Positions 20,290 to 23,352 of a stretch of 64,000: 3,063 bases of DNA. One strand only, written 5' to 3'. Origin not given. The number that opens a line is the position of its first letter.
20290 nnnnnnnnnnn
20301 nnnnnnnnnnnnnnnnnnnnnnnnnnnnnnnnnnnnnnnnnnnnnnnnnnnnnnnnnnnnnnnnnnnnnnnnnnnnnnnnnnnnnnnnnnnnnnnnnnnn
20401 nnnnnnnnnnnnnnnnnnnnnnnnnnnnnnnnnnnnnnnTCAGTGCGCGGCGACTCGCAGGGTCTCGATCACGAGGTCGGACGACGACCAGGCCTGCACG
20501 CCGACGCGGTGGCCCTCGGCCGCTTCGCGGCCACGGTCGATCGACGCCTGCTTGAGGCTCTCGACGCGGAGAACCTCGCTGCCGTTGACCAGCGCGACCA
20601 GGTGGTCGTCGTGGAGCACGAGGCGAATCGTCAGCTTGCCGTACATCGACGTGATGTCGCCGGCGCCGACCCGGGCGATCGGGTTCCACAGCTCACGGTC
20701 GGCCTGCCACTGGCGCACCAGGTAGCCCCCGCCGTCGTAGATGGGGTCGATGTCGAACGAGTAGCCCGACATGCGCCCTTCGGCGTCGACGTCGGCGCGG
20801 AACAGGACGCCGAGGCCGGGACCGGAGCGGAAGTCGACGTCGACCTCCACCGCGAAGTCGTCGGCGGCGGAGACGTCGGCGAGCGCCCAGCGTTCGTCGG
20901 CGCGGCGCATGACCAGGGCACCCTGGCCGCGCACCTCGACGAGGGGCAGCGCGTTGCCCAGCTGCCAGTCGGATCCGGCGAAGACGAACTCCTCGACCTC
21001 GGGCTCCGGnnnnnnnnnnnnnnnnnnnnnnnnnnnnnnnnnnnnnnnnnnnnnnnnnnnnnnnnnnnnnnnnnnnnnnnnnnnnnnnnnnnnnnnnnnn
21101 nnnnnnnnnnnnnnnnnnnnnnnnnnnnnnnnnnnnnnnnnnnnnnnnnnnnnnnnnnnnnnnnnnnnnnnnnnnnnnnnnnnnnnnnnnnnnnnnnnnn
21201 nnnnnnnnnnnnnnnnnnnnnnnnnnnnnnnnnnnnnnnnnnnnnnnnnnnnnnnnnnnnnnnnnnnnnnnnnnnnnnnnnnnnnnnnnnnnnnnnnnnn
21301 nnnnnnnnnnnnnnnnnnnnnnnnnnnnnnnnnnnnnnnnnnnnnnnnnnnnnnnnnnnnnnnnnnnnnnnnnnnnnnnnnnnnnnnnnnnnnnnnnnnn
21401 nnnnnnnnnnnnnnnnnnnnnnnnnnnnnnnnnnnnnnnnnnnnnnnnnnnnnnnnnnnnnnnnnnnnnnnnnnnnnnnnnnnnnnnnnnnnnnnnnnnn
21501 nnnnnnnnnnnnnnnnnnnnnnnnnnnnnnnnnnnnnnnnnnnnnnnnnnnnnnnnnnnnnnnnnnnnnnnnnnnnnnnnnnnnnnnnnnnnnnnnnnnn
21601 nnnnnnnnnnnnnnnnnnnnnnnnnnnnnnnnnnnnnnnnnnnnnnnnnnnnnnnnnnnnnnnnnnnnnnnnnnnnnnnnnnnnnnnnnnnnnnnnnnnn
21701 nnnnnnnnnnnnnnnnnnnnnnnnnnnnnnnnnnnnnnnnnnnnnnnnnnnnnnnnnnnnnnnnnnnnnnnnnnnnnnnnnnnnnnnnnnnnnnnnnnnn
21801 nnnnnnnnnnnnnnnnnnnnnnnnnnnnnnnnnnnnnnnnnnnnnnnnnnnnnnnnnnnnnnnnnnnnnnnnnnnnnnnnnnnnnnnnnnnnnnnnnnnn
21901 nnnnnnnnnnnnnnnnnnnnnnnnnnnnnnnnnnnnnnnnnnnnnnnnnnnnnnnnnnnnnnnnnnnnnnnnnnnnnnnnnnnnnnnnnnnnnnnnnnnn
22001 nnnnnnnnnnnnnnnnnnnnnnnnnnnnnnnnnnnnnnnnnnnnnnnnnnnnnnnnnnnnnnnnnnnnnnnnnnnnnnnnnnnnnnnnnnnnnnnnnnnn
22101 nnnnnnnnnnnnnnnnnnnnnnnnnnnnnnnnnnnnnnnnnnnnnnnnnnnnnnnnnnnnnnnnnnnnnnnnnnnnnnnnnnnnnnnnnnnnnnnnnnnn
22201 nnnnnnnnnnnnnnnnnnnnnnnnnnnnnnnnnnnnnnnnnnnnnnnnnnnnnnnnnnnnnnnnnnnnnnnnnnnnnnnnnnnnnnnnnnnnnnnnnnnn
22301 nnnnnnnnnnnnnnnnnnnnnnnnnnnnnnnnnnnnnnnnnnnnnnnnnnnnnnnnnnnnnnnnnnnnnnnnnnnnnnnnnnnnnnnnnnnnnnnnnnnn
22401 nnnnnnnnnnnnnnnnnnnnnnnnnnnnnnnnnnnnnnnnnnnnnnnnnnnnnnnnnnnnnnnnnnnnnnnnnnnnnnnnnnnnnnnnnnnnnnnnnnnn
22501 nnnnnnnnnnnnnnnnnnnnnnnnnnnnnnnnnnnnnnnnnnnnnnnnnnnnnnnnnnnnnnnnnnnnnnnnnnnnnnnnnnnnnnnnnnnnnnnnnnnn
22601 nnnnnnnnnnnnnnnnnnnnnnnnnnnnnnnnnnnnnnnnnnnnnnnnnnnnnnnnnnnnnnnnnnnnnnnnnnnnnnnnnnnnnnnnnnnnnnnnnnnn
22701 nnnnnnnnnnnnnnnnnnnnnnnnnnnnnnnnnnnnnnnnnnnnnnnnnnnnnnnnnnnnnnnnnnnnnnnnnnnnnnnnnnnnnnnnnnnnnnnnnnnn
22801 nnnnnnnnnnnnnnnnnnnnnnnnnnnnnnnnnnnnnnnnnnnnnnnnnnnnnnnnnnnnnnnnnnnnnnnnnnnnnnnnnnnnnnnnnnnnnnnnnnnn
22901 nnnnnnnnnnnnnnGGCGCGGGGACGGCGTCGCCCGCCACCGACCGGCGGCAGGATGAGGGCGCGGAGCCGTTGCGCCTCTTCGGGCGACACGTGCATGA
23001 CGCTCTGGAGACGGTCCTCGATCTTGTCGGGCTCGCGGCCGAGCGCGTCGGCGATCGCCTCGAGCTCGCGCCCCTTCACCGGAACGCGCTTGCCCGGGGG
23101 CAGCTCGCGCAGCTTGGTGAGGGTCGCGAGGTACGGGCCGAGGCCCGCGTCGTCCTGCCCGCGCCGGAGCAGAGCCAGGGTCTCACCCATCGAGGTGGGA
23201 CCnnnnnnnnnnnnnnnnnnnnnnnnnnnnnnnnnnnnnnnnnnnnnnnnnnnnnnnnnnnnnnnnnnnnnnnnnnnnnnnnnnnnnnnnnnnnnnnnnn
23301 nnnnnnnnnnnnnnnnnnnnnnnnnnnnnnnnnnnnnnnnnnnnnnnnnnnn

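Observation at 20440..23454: Giant HTH_XRE ... about 700-aa acidic repeat-rich spacer ... DUF1080/LamG-like jellyroll protein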

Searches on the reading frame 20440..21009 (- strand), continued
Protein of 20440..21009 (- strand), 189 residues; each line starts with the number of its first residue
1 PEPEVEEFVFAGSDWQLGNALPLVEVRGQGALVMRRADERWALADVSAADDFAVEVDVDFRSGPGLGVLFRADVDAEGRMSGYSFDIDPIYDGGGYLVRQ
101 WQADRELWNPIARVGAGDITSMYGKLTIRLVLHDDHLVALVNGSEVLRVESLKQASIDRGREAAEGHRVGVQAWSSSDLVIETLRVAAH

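Call 81: list_cluster_members(proteins=[P0097, P0101, P0102, P0108, P0109, P0116, P0118, P0139, P0173, P0028])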
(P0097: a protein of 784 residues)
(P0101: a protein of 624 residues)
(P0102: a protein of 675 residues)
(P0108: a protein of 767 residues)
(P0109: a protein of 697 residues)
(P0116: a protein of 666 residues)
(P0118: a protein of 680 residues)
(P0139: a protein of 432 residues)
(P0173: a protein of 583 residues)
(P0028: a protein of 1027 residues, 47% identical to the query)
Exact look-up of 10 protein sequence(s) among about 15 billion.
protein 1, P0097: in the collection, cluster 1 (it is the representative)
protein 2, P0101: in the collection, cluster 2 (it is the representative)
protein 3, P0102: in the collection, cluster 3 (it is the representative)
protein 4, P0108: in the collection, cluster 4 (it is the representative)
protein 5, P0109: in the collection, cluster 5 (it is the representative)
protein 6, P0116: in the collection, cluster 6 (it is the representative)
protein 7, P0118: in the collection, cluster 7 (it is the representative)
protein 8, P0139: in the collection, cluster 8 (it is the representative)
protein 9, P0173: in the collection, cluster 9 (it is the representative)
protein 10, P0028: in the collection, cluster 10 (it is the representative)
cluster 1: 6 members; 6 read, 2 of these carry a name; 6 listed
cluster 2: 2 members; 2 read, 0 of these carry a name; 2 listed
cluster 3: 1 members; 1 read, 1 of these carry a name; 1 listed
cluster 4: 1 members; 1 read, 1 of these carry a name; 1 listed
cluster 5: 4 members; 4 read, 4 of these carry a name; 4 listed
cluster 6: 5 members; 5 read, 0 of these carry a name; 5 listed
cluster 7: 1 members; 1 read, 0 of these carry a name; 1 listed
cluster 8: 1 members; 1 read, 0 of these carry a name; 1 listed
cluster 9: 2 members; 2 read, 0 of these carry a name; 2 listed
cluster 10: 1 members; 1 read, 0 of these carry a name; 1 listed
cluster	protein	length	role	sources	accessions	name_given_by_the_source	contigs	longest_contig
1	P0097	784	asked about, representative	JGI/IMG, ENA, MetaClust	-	\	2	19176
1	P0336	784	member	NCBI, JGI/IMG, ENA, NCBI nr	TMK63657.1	MAG: helix-turn-helix domain-containing protein [Actinobacteria bacterium] | MAG: helix-turn-helix domain-containing protein [Actinomycetota bacterium]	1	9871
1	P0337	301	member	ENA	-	-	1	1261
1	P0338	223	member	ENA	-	-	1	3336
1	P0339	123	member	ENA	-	-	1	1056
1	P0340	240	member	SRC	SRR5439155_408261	-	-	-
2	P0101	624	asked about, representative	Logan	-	-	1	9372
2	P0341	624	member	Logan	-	-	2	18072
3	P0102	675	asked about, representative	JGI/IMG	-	transcriptional regulator with XRE-family HTH domain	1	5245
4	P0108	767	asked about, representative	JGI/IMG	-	transcriptional regulator with XRE-family HTH domain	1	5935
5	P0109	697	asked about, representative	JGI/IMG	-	transcriptional regulator with XRE-family HTH domain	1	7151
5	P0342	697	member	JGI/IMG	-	transcriptional regulator with XRE-family HTH domain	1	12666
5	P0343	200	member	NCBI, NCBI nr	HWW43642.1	MAG TPA: hypothetical protein VN180_01095, partial [Acidimicrobiia bacterium] | hypothetical protein [Acidimicrobiia bacterium]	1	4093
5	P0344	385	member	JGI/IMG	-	hypothetical protein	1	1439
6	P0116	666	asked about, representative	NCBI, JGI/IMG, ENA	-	-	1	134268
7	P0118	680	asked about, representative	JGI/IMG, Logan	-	-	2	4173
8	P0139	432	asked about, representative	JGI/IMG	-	-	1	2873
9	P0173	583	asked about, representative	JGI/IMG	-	-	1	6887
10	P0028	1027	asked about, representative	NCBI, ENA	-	-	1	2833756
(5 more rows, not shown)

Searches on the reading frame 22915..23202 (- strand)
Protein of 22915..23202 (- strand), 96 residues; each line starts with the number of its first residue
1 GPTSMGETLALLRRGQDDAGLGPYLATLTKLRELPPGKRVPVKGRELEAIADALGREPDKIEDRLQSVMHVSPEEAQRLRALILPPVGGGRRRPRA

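Call 42: search_solved_structures(query=window:22915-23202:-, max_evalue=10, show_alignments=3)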
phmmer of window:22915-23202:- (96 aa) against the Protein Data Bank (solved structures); distinct sequences matched with E-value up to 10: 6.
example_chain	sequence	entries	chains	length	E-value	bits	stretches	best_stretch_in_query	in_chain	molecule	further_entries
2wpq_A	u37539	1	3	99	0.2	15.8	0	47-82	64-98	TRIMERIC AUTOTRANSPORTER ADHESIN FRAGMENT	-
2yny_A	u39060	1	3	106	0.31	15.1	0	44-82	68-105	GENERAL CONTROL PROTEIN GCN4, PUTATIVE INNER MEMBRANE PROTEIN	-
5apw_A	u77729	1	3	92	0.55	14.3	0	46-83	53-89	GENERAL CONTROL PROTEIN GCN4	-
7lbj_A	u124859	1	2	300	1.1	13.3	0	55-92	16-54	Geranyltranstransferase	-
5app_A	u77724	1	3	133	1.4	13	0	46-83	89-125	General control protein GCN4,GENERAL CONTROL PROTEIN GCN4, OUTER MEMBRANE PROTEIN 100,Gene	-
2wpr_A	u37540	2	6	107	1.7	12.7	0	50-83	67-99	TRIMERIC AUTOTRANSPORTER ADHESIN FRAGMENT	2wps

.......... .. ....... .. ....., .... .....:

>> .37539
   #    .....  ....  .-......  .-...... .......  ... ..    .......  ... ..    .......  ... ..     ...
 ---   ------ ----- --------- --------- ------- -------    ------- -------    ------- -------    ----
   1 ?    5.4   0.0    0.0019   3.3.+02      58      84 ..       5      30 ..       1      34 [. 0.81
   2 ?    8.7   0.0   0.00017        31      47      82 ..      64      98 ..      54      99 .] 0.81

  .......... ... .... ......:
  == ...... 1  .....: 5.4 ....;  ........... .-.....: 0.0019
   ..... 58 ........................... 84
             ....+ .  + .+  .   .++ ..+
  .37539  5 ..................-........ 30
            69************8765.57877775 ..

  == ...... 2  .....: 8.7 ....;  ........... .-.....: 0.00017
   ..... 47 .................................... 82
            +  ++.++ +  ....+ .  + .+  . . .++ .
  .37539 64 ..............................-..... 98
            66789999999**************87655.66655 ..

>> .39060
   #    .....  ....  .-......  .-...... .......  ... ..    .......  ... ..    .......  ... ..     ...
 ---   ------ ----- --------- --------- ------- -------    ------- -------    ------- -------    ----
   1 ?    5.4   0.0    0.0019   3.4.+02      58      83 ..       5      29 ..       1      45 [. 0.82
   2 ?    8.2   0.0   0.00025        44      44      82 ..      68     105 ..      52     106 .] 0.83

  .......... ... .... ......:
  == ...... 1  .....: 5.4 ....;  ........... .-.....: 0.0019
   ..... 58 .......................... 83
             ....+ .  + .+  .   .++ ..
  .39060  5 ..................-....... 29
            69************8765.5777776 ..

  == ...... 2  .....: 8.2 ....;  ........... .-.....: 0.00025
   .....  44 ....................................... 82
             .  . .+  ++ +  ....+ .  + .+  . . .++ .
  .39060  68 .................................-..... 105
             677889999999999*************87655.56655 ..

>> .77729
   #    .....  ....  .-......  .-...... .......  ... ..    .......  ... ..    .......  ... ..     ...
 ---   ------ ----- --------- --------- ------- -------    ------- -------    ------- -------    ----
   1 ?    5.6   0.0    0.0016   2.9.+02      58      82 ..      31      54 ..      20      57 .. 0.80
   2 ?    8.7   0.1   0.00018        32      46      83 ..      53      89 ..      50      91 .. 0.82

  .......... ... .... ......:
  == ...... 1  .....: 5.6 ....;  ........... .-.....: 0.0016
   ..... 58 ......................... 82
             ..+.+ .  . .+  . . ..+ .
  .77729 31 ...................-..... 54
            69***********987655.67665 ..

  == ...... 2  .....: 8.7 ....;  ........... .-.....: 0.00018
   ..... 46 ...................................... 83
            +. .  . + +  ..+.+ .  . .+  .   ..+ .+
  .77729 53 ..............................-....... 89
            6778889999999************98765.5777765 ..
